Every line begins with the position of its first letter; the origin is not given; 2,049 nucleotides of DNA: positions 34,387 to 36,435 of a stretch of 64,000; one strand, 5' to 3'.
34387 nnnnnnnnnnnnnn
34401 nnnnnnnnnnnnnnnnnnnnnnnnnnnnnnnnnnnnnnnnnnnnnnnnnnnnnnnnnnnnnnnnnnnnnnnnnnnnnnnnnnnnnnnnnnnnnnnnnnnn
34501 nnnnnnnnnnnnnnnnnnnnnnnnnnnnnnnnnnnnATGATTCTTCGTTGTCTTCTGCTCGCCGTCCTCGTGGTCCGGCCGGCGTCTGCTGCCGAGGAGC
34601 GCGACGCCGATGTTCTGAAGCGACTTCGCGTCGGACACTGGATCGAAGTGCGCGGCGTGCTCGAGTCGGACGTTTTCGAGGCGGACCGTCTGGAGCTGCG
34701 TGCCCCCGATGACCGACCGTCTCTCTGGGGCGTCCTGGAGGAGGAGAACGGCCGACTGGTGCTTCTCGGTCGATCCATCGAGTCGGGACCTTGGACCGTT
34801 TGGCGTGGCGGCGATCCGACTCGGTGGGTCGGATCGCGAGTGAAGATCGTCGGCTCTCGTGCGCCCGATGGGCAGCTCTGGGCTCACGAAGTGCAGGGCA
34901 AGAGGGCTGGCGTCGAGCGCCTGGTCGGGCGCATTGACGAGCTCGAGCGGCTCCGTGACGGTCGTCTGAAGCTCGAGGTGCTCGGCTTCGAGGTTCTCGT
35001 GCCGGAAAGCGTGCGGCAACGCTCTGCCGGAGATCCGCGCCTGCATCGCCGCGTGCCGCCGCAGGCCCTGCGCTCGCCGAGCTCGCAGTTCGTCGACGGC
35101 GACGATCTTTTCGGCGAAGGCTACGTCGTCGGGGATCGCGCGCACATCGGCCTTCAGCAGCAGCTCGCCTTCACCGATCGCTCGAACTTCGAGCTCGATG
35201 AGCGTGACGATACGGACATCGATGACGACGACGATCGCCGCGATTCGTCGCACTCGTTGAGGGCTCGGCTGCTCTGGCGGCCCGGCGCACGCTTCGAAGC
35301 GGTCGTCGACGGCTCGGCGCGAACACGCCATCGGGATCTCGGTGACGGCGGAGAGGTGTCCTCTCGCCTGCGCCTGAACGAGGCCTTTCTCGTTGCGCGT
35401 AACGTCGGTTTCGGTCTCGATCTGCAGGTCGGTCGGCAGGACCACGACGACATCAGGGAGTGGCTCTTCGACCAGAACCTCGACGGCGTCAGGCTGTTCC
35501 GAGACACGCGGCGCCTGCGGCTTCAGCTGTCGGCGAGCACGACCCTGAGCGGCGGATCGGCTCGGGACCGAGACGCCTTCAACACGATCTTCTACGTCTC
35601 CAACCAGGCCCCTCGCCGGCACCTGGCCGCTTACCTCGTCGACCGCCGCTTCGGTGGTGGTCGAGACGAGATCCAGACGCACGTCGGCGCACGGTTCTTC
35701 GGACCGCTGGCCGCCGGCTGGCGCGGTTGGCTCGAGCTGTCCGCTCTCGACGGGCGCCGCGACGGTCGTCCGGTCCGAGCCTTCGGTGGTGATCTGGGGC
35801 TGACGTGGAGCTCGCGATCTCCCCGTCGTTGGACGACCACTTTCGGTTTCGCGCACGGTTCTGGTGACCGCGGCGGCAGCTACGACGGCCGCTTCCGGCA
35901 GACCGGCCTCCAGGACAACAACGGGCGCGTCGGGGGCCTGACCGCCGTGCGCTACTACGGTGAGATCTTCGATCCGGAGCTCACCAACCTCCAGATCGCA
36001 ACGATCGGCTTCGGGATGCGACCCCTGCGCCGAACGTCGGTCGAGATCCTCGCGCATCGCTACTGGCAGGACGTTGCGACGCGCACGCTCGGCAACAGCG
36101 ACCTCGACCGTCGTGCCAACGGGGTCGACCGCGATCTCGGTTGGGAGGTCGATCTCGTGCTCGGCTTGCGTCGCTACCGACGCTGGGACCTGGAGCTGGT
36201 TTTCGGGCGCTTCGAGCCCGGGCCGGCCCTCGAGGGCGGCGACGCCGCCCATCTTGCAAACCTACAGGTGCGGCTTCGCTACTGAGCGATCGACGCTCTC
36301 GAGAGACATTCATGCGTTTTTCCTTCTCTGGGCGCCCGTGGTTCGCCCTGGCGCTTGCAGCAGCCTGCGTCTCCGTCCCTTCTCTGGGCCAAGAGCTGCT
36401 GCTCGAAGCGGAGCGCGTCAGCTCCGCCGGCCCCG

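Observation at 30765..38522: Five-gene export-like operon behind an AT-rich island, running from a DUF1611-like P-loop protein to a secreted propeller protein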

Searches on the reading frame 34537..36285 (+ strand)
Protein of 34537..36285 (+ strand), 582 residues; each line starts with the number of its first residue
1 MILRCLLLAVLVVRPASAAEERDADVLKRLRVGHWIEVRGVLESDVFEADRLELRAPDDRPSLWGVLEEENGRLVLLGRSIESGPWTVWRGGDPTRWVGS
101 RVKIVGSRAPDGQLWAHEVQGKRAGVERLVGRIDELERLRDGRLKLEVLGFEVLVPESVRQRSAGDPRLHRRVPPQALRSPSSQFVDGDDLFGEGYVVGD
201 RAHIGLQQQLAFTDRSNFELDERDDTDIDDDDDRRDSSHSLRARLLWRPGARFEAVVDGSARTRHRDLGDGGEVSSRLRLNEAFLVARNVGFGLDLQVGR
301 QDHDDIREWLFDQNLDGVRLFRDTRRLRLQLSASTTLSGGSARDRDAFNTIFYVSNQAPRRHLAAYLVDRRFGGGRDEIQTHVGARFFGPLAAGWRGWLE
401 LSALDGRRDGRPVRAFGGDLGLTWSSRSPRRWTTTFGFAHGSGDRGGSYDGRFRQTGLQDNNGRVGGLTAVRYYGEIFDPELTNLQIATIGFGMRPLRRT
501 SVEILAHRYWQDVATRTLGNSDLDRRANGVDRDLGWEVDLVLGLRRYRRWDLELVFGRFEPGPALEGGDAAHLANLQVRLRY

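Call 5: search_protein_families(library=pfam, proteins=[window:34537-36285:+], max_evalue=0.1)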
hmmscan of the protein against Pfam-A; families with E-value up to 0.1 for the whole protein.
window:34537-36285:+ (582 aa): 2 families
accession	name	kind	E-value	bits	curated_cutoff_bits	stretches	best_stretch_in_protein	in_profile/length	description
PF13372.12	Alginate_exp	-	7.6e-22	78.1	25.2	1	211-571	6-387/395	Alginate export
PF18914.6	DUF5666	-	9.2e-08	32.7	27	1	72-119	10-59/60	Domain of unknown function (DUF5666)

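Call 6: search_protein_families(library=ncbifam, proteins=[window:34537-36285:+], max_evalue=0.1)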
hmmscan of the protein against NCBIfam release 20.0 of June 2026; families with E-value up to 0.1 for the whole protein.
window:34537-36285:+ (582 aa): 0 families

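Call 63: search_solved_structures(query=window:34537-36285:+, max_evalue=1, show_alignments=1)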
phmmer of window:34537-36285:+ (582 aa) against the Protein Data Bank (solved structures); distinct sequences matched with E-value up to 1: 7.
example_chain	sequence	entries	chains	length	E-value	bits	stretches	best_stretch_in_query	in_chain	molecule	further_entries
4afk_A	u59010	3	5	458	4.7e-16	61.7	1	406-543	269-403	ALGINATE PRODUCTION PROTEIN ALGE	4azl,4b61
3rbh_A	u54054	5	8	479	5.1e-16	61.6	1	406-543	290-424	Alginate production protein AlgE | Alginate biosynthesis protein AlgE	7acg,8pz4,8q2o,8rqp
4xnk_A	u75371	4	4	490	5.4e-16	61.5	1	406-543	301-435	Alginate production protein AlgE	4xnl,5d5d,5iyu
3v5n_A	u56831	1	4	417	0.062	15.1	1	338-439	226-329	Oxidoreductase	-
7bo0_A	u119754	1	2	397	0.83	11.4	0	313-394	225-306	NADPH2 dehydrogenase-like protein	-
6s31_A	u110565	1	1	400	0.84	11.3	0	313-394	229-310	NADPH2 dehydrogenase-like protein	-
6s0g_B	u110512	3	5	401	0.84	11.3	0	313-394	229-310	NADPH2 dehydrogenase-like protein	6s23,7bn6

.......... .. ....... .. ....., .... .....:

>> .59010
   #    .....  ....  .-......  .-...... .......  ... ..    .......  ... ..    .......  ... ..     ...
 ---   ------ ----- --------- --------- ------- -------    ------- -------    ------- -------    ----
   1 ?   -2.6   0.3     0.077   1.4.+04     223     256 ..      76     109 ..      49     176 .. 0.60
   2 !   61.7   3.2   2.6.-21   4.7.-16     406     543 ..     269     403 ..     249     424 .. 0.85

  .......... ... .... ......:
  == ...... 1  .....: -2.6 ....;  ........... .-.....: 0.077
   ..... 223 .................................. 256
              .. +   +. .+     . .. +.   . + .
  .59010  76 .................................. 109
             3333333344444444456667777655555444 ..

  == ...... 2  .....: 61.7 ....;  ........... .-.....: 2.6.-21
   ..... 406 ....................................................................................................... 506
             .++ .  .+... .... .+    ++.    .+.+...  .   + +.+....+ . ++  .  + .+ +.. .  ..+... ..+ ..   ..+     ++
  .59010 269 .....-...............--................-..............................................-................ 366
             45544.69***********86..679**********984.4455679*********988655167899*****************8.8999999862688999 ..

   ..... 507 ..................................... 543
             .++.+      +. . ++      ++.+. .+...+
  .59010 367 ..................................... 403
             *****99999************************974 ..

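Call 82: search_protein_families(library=padloc, proteins=[window:34537-36285:+], max_evalue=0.001)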
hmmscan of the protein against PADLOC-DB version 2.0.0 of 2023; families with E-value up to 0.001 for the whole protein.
window:34537-36285:+ (582 aa): 0 families
